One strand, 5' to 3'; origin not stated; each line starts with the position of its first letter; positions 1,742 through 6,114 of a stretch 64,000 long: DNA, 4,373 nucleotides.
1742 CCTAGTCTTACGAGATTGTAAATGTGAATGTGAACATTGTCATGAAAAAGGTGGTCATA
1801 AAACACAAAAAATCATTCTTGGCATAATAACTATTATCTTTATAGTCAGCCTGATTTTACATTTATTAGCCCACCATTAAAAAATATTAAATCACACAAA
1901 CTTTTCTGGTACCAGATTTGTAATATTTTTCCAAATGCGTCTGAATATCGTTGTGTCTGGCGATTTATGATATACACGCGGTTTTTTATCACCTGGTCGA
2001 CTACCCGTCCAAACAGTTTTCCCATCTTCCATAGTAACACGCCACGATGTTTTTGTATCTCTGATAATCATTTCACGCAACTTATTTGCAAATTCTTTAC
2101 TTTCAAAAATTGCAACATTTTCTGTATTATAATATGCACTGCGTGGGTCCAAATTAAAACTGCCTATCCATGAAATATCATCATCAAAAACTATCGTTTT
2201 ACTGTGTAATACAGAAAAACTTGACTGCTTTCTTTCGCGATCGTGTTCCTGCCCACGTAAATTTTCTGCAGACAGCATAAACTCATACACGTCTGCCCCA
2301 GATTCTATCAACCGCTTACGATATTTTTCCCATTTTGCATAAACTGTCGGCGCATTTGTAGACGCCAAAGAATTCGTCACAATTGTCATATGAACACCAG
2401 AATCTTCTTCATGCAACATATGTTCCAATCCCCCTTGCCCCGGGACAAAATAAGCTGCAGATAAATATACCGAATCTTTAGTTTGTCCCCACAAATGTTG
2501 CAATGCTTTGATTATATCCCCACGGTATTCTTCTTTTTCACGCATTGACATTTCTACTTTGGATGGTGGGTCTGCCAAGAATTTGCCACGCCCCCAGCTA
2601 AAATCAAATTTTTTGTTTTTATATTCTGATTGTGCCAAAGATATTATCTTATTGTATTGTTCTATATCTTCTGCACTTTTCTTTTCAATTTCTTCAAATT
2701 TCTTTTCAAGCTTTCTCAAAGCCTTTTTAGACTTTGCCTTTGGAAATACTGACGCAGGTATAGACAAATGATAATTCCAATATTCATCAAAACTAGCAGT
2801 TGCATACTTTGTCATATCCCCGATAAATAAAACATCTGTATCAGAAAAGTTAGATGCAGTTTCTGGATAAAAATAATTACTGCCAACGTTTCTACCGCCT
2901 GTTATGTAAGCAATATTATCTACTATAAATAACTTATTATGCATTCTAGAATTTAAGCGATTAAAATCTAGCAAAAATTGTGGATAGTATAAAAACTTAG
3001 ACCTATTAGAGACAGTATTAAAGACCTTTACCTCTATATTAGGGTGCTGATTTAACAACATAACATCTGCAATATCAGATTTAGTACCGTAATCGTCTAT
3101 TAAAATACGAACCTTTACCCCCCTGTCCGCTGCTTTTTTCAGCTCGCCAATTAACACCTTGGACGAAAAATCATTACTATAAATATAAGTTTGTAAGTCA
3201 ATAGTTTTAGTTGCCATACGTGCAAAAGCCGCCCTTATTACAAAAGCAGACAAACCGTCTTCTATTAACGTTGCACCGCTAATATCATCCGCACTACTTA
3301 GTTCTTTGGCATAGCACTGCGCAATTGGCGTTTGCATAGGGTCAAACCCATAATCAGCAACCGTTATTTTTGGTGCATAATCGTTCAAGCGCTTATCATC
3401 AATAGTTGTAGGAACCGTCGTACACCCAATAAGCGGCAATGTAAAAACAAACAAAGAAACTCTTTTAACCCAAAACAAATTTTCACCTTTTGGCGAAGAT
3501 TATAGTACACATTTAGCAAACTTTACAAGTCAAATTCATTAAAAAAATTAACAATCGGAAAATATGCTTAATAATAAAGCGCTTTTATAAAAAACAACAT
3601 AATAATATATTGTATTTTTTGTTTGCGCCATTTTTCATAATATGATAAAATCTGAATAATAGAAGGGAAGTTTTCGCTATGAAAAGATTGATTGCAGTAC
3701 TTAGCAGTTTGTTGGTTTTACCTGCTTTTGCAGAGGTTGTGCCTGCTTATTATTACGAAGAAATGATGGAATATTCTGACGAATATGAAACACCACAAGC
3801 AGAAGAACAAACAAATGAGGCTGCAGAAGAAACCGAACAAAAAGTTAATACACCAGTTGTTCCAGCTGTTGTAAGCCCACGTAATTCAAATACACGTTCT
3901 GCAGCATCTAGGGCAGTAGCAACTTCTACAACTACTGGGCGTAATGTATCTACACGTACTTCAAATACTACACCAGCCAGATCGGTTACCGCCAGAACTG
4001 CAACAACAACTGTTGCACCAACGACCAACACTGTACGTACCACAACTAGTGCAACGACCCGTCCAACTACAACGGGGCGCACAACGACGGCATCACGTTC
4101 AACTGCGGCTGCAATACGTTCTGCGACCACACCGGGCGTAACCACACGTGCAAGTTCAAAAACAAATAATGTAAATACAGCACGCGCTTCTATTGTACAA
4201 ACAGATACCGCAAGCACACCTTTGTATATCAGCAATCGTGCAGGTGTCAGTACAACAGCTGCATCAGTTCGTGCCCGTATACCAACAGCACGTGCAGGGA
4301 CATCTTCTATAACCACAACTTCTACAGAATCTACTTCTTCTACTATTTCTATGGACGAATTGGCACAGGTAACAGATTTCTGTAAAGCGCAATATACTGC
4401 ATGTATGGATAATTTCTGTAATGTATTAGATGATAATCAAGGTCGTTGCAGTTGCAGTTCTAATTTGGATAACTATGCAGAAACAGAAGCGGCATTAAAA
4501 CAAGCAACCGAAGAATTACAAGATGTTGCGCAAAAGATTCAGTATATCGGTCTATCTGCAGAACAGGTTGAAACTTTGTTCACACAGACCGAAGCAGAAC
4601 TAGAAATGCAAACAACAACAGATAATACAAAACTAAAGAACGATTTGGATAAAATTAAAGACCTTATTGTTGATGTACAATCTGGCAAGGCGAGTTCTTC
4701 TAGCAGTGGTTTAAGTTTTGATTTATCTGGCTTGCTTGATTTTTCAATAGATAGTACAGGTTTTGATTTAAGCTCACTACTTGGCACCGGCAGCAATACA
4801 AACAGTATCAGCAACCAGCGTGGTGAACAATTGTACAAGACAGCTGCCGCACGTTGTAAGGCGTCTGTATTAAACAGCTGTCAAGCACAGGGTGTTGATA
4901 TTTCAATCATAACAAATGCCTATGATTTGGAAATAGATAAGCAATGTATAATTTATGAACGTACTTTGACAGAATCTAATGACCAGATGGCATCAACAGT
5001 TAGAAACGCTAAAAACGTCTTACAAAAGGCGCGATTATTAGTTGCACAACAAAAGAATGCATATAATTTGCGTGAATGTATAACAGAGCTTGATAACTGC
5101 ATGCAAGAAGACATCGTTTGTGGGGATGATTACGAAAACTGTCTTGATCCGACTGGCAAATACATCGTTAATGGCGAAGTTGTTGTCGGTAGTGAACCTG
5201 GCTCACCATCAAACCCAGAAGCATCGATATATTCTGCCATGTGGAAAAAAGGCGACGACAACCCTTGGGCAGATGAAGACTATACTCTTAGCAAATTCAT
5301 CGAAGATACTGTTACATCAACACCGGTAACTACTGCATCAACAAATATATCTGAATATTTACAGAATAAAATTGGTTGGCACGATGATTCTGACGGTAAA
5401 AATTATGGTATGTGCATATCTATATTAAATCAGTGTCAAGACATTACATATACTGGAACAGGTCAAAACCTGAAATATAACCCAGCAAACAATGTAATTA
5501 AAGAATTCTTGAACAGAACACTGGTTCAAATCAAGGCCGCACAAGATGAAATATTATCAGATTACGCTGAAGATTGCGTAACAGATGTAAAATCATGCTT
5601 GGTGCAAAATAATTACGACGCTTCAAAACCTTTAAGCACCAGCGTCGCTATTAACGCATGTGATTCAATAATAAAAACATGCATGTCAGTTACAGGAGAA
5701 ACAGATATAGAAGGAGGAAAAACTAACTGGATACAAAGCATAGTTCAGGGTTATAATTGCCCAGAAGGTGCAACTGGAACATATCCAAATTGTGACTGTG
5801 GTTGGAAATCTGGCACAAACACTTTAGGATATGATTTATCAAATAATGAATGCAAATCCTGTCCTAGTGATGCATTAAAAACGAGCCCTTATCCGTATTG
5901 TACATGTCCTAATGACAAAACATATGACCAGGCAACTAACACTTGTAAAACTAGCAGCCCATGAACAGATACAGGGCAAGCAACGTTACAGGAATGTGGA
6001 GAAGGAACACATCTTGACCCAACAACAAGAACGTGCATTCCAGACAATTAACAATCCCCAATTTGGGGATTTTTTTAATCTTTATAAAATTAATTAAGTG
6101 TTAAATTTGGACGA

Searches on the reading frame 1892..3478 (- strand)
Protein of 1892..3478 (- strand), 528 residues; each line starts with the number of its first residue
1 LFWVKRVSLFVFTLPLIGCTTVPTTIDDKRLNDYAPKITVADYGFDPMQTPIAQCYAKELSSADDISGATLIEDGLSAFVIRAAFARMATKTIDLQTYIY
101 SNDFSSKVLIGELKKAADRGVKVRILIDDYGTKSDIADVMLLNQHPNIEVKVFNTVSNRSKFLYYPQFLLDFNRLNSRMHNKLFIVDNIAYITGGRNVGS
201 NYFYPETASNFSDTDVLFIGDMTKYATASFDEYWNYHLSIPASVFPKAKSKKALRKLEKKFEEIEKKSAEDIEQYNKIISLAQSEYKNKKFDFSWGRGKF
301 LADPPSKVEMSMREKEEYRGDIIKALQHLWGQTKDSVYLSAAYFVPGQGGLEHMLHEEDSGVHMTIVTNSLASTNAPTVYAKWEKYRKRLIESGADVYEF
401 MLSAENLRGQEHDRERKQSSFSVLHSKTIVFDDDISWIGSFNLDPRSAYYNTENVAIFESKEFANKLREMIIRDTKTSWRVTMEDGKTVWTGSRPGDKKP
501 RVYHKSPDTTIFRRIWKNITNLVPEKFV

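Call 5: search_protein_families(library=pfam, proteins=[window:1892-3478:-], max_evalue=0.01)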
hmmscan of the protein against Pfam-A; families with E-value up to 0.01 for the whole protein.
window:1892-3478:- (528 aa): 2 families
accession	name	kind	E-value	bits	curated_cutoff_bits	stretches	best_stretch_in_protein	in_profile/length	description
PF13091.12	PLDc_2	-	3.9e-34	117.8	27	2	331-471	6-128/132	PLD-like domain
PF00614.28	PLDc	-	3e-09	36.9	21.9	1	423-447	4-28/28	Phospholipase D Active site motif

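Call 26: search_protein_families(library=ncbifam, proteins=[window:1892-3478:-], max_evalue=0.01)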
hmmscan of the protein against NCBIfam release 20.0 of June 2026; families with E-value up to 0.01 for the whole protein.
window:1892-3478:- (528 aa): 7 families
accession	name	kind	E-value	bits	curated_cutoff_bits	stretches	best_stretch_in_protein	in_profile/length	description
TIGR04265.1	bac_cardiolipin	equivalog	2.1e-28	99.5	290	2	86-238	138-281/483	cardiolipin synthase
NF008427.0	PRK11263.1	equivalog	5e-22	78.5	281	1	71-473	13-338/409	cardiolipin synthase ClsB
NF009107.0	PRK12452.1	equivalog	5.2e-16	58.5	787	2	63-237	136-301/509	cardiolipin synthase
NF038319.1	DISARM_DrmC_I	equivalog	1e-10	41.6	133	2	321-469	94-229/236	DISARM system phospholipase D-like protein DrmC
NF010492.0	PRK13912.1-3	equivalog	8.4e-10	38.5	297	1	84-203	41-145/178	nuclease NucT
NF010493.0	PRK13912.1-4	equivalog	4.2e-06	26.9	351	1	97-199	45-134/171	nuclease NucT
NF010491.0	PRK13912.1-2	equivalog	0.00014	21.7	225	0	96-203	53-147/180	nuclease NucT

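Call 29: search_solved_structures(query=window:1892-3478:-, max_evalue=0.001)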
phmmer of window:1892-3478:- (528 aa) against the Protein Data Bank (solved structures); distinct sequences matched with E-value up to 0.001: 1.
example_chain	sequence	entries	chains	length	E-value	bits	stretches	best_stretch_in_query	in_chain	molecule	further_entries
7e0m_A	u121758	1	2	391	4.1e-08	35.9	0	89-153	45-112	Phospholipase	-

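Call 79: search_protein_families(library=phrogs, proteins=[window:1892-3478:-], max_evalue=0.001)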
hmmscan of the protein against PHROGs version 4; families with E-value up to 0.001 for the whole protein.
window:1892-3478:- (528 aa): 2 families
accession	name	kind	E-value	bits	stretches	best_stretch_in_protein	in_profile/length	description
phrog_17878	-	unknown function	6.1e-17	62.5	2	87-208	137-250/483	-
phrog_12711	-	unknown function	3.8e-08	34.3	0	89-149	44-101/162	-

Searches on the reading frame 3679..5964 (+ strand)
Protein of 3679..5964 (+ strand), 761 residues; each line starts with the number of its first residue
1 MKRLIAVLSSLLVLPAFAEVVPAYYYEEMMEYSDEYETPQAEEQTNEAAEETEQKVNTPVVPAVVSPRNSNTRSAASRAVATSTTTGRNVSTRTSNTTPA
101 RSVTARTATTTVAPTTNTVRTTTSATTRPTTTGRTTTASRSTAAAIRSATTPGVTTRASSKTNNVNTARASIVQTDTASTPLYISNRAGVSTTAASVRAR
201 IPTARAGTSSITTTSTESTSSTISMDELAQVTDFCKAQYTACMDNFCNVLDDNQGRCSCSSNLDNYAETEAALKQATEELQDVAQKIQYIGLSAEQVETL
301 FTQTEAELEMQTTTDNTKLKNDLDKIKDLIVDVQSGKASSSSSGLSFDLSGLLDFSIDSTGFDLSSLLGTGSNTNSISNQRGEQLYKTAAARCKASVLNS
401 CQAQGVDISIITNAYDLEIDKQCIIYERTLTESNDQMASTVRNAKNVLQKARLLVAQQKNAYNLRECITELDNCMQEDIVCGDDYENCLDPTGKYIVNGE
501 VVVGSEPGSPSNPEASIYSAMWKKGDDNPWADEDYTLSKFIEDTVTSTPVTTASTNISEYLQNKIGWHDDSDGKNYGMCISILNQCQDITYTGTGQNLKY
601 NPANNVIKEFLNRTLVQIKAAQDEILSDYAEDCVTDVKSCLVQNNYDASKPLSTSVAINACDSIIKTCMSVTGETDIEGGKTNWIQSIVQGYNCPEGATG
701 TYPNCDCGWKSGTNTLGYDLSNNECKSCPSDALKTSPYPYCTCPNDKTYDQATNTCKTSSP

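Call 5: search_protein_families(library=pfam, proteins=[window:3679-5964:+], max_evalue=0.01)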
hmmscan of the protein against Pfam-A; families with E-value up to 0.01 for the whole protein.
window:3679-5964:+ (761 aa): 1 family
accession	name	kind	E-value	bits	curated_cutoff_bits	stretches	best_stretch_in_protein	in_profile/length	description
PF13093.11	FTA4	-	0.0027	18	24.8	1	260-333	122-196/199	Kinetochore complex Fta4 of Sim4 subunit, or CENP-50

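Call 26: search_protein_families(library=ncbifam, proteins=[window:3679-5964:+], max_evalue=0.01)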
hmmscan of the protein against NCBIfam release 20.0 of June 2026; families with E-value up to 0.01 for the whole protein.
window:3679-5964:+ (761 aa): 0 families

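Call 79: search_protein_families(library=phrogs, proteins=[window:3679-5964:+], max_evalue=0.001)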
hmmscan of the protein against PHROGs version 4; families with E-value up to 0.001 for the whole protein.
window:3679-5964:+ (761 aa): 0 families
